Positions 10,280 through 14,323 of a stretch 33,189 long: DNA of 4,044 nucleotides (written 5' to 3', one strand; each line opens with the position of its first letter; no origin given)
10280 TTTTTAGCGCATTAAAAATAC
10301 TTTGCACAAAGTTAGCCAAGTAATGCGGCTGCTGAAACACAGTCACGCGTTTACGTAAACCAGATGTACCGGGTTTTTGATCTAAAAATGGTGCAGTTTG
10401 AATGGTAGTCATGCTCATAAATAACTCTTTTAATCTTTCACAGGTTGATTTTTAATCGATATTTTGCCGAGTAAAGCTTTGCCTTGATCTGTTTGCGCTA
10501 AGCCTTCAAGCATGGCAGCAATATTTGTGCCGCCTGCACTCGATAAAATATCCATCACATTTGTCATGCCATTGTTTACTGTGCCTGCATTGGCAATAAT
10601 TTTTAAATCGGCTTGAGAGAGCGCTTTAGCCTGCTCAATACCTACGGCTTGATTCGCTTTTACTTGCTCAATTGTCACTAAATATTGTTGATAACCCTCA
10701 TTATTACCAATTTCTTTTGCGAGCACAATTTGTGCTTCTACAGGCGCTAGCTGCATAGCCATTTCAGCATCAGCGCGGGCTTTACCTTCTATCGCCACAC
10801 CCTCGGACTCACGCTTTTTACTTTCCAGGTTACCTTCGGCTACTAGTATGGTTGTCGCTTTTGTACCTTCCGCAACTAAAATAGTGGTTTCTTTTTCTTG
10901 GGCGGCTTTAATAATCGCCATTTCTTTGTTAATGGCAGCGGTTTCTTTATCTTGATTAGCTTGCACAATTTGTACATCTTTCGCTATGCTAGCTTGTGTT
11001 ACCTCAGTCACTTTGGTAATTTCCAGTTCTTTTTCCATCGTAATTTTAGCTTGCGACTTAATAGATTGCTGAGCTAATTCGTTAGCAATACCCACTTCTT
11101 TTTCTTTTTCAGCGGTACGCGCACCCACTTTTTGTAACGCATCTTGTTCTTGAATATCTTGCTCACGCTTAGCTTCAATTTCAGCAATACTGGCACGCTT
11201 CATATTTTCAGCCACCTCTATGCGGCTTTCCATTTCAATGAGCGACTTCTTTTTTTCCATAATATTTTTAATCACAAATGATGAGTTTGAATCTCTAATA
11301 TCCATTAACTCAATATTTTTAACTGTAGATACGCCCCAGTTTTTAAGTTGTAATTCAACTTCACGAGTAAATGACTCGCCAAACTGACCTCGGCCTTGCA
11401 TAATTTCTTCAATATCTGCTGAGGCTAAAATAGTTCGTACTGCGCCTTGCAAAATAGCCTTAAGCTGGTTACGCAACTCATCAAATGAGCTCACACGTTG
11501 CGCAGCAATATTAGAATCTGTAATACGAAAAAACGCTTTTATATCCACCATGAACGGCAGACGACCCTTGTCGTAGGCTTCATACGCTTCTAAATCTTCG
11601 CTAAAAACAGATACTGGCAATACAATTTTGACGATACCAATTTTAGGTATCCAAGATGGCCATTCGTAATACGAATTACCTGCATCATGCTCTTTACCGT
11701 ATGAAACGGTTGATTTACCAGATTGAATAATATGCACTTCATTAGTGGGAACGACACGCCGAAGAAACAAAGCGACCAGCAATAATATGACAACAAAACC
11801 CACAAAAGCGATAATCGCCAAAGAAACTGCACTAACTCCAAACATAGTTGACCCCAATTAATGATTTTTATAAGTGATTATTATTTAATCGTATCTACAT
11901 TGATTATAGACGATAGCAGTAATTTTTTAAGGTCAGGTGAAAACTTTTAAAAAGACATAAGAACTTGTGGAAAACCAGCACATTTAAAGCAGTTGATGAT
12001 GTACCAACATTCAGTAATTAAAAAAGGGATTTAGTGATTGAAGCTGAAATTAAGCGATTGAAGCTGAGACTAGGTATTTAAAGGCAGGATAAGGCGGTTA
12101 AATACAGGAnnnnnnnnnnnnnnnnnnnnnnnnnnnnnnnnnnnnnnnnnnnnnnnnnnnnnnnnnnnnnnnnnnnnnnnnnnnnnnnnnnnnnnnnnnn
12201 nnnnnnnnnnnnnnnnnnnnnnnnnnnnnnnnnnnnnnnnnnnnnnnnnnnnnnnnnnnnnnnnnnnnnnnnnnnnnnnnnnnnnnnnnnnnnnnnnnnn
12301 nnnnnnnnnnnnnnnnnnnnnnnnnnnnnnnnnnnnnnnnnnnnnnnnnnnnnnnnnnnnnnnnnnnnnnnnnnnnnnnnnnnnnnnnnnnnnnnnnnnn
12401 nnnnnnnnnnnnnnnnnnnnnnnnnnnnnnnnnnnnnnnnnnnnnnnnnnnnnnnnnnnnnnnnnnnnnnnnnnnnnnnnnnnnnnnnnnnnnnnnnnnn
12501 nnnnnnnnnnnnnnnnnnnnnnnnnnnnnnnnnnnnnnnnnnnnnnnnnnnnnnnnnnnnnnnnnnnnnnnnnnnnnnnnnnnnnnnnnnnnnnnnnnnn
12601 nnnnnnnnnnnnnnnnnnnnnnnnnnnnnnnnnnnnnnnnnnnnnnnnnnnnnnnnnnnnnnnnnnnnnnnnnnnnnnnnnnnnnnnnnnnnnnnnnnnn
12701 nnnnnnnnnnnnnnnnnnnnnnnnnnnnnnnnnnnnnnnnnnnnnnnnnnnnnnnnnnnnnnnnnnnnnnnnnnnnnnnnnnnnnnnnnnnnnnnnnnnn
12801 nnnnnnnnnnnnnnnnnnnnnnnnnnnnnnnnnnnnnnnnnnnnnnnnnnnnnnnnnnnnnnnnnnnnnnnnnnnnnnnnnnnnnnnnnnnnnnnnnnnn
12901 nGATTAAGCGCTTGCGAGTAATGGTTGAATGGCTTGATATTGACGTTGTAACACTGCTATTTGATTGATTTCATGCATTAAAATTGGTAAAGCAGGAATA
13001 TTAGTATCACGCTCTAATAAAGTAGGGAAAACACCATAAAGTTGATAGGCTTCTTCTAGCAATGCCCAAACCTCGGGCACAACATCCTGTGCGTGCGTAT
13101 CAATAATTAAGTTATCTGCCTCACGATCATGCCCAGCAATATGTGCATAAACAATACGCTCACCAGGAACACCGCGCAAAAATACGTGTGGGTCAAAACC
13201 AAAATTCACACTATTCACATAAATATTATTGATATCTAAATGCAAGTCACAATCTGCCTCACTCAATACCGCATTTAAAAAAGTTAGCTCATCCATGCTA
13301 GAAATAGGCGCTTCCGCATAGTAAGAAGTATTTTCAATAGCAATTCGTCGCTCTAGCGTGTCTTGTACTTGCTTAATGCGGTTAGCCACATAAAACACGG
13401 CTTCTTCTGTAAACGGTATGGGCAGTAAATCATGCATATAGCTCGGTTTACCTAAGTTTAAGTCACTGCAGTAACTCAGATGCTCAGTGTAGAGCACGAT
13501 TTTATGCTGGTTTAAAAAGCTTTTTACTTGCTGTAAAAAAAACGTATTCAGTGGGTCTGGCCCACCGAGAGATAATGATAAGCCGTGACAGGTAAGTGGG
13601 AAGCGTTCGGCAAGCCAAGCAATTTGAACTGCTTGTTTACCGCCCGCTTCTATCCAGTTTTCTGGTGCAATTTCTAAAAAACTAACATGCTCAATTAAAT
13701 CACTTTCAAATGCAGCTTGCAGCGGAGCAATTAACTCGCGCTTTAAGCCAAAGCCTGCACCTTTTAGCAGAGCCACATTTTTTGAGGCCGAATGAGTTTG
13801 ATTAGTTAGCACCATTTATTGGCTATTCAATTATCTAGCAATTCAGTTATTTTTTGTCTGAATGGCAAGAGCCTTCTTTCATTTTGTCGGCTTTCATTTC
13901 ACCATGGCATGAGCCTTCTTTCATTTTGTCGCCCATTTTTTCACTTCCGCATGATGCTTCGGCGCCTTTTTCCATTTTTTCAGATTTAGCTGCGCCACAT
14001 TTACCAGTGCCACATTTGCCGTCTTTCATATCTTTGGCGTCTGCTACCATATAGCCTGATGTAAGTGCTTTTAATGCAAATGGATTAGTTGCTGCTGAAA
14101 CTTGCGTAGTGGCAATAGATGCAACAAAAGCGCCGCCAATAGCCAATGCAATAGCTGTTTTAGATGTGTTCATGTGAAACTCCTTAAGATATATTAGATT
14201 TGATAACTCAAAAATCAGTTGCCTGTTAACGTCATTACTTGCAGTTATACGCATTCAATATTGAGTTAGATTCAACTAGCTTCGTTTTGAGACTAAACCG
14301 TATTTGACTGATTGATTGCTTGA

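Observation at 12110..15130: MNIO (DUF692)/DUF2063 RiPP-like cluster with a signal-peptide Cys-motif precursor under a dedicated ECF sigma/anti-sigma pair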

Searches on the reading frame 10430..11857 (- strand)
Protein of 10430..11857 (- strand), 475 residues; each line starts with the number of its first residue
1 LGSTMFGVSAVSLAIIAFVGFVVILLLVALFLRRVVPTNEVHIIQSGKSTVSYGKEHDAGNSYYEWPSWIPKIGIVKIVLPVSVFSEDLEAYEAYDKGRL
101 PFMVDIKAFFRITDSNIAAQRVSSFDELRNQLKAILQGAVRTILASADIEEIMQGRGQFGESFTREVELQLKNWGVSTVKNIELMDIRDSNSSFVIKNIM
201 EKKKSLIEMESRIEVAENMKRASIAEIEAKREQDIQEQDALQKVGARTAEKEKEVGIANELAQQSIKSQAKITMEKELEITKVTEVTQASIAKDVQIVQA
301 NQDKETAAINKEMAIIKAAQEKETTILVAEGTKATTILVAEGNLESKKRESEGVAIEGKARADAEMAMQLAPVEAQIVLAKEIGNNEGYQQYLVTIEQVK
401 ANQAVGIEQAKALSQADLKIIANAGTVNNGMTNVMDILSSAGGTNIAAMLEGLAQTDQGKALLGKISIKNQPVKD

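Call 3: search_protein_families(library=pfam, proteins=[window:10430-11857:-], max_evalue=0.01)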
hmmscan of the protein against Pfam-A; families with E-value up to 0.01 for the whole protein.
window:10430-11857:- (475 aa): 1 family
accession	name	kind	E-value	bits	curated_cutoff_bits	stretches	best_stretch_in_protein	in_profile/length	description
PF01145.31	Band_7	-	1.5e-14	54.8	23.6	1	35-219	2-175/176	SPFH domain / Band 7 family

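Call 4: search_protein_families(library=ncbifam, proteins=[window:10430-11857:-], max_evalue=0.01)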
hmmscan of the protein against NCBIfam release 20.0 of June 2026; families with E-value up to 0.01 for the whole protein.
window:10430-11857:- (475 aa): 1 family
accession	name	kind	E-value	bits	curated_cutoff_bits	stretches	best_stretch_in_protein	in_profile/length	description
NF058507.1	FlotScfldFlot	equivalog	2.8e-06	26.7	700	1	82-410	71-375/477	flotillin lipid rafts scaffold protein FloT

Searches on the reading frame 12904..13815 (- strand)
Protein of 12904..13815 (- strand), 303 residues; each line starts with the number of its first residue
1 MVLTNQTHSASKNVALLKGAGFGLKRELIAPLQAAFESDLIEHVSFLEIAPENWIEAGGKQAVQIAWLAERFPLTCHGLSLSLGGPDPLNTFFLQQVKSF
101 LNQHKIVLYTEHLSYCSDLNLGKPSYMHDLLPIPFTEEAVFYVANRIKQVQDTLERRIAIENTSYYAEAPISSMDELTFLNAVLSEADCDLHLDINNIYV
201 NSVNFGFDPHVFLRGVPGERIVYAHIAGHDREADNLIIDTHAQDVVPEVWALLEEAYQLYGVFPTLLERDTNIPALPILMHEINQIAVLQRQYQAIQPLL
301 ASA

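Call 3: search_protein_families(library=pfam, proteins=[window:12904-13815:-], max_evalue=0.01)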
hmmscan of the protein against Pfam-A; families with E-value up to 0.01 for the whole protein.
window:12904-13815:- (303 aa): 1 family
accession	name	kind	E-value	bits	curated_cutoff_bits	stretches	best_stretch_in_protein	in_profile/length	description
PF05114.20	MbnB_TglH_ChrH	-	3.9e-96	321.8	25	1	19-290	1-262/263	RiPP precursor modification enzyme MbnB/TglH/ChrH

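Call 4: search_protein_families(library=ncbifam, proteins=[window:12904-13815:-], max_evalue=0.01)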
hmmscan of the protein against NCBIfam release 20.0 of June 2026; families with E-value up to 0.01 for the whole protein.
window:12904-13815:- (303 aa): 5 families
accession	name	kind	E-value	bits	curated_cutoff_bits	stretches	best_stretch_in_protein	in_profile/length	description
NF003818.2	PRK05409.1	equivalog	7.1e-114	379.8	360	1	19-290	1-264/264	HvfB family MNIO-type RiPP peptide maturase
NF050167.1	MNIO_BufB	equivalog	1e-76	257.7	310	1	21-285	2-260/262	MNIO family bufferin maturase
NF050151.1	RiPP_MNIO_ApyH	equivalog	1.3e-22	80.3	400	1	62-258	45-247/283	multinuclear non-heme iron-dependent oxidative enzyme ApyH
NF050165.1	MNIO_ChrH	equivalog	4.1e-10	39.3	600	1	91-254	78-241/363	MNIO family chryseobactin maturase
TIGR04159.2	methbact_MbnB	equivalog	8.8e-07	28.7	325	1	140-275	111-245/261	methanobactin biosynthesis protein MbnB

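Call 15: find_related_loci(query=window:12904-13815:-, collection=genome_contigs, flank=6000)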
Query window:12904-13815:- (303 aa) in genome_contigs; peptide patterns used: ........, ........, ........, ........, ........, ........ (x = any residue, [..] = any of these).
269 stretches matched a pattern; 215 encode a relative of the query (tblastn E <= 1e-3); the best 80 are kept; 80 distinct loci.
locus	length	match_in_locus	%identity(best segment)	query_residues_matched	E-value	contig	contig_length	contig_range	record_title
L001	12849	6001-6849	70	5-297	2e-137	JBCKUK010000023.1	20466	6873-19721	Methylophilaceae bacterium isolate SLM_MC1B_02-C23 Node_23_length_20466_cov_61.850468, whole genome shotgun sequence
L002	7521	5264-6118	69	11-295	2e-135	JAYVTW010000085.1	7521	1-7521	MAG: Methylophilaceae bacterium isolate GL74_UP_metabat_127 GL74_UP_metabat_127_84, whole genome shotgun sequence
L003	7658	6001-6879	67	1-293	8e-135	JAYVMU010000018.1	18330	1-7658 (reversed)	MAG: Methylophilaceae bacterium isolate GL61_DN_metabinner_1 GL61_DN_metabinner_1_17, whole genome shotgun sequence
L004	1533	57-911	69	7-293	1e-144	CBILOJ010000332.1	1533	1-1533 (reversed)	MAG TPA_asm: uncultured Methylophilaceae bacterium isolate SRR16817063_concoct_22 genome assembly, contig: ERZ27393303.7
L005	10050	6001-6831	69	9-290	8e-133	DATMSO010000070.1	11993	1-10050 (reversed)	MAG TPA_asm: Methylovorus sp. isolate SMAG_U12988 k141_84772, whole genome shotgun sequence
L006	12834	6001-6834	70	17-290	2e-132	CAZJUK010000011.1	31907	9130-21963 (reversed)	MAG TPA_asm: uncultured Methylophilaceae bacterium isolate SRP155585_co1_126 genome assembly, contig: NODE_445_length_31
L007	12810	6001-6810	70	17-291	5e-132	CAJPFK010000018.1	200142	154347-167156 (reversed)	Methylophilaceae bacterium isolate MTYP genome assembly, contig: CONTIG_18, whole genome shotgun sequence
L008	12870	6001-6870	66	2-296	1e-131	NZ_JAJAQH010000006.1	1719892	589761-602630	Methylovorus menthalis strain VKM B-2663 platanus_K_21_77_6, whole genome shotgun sequence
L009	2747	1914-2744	67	14-290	1e-137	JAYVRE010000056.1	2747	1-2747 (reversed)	MAG: Methylotenera sp. isolate GL72_UP_metabinner_56 GL72_UP_metabinner_56_55, whole genome shotgun sequence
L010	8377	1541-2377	68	17-295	2e-131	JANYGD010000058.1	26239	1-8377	MAG: Methylotenera sp. isolate 340R_metabinner_32 340R_k141_118617, whole genome shotgun sequence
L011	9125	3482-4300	69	17-294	2e-131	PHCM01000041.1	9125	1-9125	MAG: Betaproteobacteria bacterium HGW-Betaproteobacteria-2 bjp_ig2158_scaffold_3136, whole genome shotgun sequence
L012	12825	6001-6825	68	12-291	5e-131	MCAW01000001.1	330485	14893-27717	Methylophilales bacterium LSUCC0135 Ga0101429_101, whole genome shotgun sequence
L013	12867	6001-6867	65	13-301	3e-130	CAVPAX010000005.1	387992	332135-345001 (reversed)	MAG: uncultured beta proteobacterium isolate MFD00032.bin.2.225 genome assembly, contig: contig_54765, whole genome shot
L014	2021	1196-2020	67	12-286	4e-139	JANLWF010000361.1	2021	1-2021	MAG: Methylotenera sp. isolate OTE_20_metabat_6 OTE_20_k141_821333, whole genome shotgun sequence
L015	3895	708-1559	69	17-303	5e-133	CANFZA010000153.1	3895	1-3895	MAG: Methylophilaceae bacterium isolate Jr-19feb18-34 genome assembly, contig: Jr-19feb18-C15774, whole genome shotgun s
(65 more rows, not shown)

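Call 23: search_solved_structures(query=window:12904-13815:-, max_evalue=0.001, show_alignments=1)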
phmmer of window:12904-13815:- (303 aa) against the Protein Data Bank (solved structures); distinct sequences matched with E-value up to 0.001: 4.
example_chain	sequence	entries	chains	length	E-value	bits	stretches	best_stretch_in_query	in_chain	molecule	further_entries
3bww_A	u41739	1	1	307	6.8e-71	242.4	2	17-233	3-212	Protein of unknown function DUF692/COG3220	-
8hci_D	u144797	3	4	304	1.8e-13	53.9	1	131-257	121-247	DUF692 family protein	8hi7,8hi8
7dz9_B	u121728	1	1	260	4e-07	33.1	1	121-274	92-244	cpMbnB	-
7dz9_A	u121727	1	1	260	4e-07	33.1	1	121-274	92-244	MbnB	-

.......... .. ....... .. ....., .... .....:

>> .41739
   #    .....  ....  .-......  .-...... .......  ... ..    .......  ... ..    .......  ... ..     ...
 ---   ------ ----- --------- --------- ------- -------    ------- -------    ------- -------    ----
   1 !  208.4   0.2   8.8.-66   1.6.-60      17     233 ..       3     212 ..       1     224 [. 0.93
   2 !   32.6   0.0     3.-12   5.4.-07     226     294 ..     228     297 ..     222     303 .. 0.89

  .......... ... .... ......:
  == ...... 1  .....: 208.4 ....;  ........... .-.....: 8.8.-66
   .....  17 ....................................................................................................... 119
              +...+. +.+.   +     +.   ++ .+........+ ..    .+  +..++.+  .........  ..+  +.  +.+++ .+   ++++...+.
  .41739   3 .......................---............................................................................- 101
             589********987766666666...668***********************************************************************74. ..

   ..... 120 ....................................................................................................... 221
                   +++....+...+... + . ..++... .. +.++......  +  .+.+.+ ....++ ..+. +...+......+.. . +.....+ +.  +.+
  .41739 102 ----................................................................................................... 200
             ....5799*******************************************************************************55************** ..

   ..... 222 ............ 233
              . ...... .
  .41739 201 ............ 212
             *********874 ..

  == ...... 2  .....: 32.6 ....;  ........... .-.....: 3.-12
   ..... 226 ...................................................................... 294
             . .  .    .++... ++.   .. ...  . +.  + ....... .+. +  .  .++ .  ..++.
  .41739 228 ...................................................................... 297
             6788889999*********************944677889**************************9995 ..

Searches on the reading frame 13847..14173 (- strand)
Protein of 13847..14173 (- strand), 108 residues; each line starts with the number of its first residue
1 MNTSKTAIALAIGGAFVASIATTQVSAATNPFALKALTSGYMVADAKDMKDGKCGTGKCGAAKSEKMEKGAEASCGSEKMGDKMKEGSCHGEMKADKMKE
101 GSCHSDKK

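Call 3: search_protein_families(library=pfam, proteins=[window:13847-14173:-], max_evalue=0.01)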
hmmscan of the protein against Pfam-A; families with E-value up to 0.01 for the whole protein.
window:13847-14173:- (108 aa): 0 families

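Call 4: search_protein_families(library=ncbifam, proteins=[window:13847-14173:-], max_evalue=0.01)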
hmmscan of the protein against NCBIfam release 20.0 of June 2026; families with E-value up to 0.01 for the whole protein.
window:13847-14173:- (108 aa): 1 family
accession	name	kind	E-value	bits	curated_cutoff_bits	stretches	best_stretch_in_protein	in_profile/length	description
NF050137.2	KCGExKCG_twice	domain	0.001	18.7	19.5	1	51-82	1-28/29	HvfA family oxazolone/thioamide-modified RiPP metallophore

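Call 14: find_homologous_proteins(query=window:13847-14173:-, max_evalue=0.001)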
Query window:13847-14173:- (108 aa): 310 proteins with E <= 0.001 among 333 candidates; the best 120 are listed.
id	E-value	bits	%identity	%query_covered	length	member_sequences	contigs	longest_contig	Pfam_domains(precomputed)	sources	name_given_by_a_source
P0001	1.2e-60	220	100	100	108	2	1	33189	-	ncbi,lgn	-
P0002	5.5e-39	150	77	100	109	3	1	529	-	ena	-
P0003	2.5e-36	142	77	99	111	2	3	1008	-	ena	-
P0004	4.3e-35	138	66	100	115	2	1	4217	-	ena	-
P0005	4.7e-31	125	68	100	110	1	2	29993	-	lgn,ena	-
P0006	3.6e-30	122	68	100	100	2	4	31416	-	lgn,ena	-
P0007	2.9e-29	119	71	99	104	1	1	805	-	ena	-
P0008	9.4e-29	118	62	93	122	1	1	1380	-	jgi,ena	-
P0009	3.3e-27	113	56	99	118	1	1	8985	-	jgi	jgi:uncharacterized low-complexity protein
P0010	4.5e-27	112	52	96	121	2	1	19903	-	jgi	-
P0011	4.5e-27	112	55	96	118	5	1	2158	-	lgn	-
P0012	5.4e-27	112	63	98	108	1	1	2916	-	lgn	-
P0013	5.7e-27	112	62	100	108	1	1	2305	-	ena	-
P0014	8.1e-27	111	56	100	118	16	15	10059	-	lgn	-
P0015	9.3e-27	111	54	100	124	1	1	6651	-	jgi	jgi:uncharacterized low-complexity protein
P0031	1.8e-24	104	58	99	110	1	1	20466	PF25296.2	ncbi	-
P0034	3.0e-24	103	61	100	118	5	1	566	PF25296.2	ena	-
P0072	2.0e-22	97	58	100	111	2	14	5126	PF25296.2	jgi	jgi:uncharacterized low-complexity protein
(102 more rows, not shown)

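Call 47: search_protein_families(library=pfam, proteins=[P0031, P0034, P0072, window:13847-14173:-], max_evalue=10)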
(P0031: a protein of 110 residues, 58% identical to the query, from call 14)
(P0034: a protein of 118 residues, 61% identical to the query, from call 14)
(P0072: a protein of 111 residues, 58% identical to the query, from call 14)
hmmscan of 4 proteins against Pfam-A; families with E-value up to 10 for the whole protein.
P0031 (110 aa): 1 family
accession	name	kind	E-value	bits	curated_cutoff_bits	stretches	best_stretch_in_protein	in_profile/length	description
PF25296.1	Decapeptide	-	1.5e-05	25.3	45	1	68-105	4-41/74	Decapeptide repeat region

P0034 (118 aa): 1 family
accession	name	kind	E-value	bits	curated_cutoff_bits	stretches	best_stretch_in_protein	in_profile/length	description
PF25296.1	Decapeptide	-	4.6e-06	26.8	45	1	78-115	7-44/74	Decapeptide repeat region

P0072 (111 aa): 1 family
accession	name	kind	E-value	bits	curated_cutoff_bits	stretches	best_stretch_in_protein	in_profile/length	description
PF25296.1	Decapeptide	-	1.9e-05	24.9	45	1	72-108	8-44/74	Decapeptide repeat region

window:13847-14173:- (108 aa): 0 families

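Call 52: list_cluster_members(proteins=[window:13847-14173:-, window:12904-13815:-, window:12110-12901:-, window:14549-15130:-, window:14293-14547:-])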
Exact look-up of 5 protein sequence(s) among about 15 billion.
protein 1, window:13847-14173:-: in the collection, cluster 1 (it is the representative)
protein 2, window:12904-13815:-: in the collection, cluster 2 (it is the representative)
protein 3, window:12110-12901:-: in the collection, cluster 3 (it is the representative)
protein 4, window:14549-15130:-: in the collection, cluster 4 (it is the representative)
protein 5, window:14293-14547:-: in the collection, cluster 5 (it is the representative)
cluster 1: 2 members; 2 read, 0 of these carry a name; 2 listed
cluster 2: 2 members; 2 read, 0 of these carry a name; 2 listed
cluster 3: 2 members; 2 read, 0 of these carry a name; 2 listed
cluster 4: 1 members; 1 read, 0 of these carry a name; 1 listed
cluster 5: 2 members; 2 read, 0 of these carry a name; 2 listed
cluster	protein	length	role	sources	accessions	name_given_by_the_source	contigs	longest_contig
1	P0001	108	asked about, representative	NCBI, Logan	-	-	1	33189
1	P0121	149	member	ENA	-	-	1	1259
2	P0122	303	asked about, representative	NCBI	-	-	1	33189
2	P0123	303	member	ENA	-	-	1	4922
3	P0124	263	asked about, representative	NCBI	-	-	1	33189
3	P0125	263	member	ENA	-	-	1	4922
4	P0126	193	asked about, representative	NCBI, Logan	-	-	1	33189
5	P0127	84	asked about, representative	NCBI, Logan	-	-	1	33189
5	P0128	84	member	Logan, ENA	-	-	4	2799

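Call 65: search_protein_families(library=ncbifam, alignment_id=A1, max_evalue=0.01)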
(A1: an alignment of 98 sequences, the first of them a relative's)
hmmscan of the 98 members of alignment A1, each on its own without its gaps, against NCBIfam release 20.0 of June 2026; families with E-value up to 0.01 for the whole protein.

A. member 1, P0001 (108 aa): 1 family
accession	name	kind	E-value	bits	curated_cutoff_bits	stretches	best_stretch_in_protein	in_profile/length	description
NF050137.2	KCGExKCG_twice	domain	0.001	18.7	19.5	1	51-82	1-28/29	HvfA family oxazolone/thioamide-modified RiPP metallophore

B. families by the number of members that match (of 98 scanned): 4 families
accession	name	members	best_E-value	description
NF050188.1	OxThioModRiPPHvfA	83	4.1e-11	oxazolone/thioamide-modified RiPP metallophore HvfA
NF050137.2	KCGExKCG_twice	69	2e-10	HvfA family oxazolone/thioamide-modified RiPP metallophore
NF003098.0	PRK04019.1-5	1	0.008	50S ribosomal protein L10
TIGR03726.1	strep_RK_lipo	1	0.0092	putative cross-wall-targeting lipoprotein signal domain-containing protein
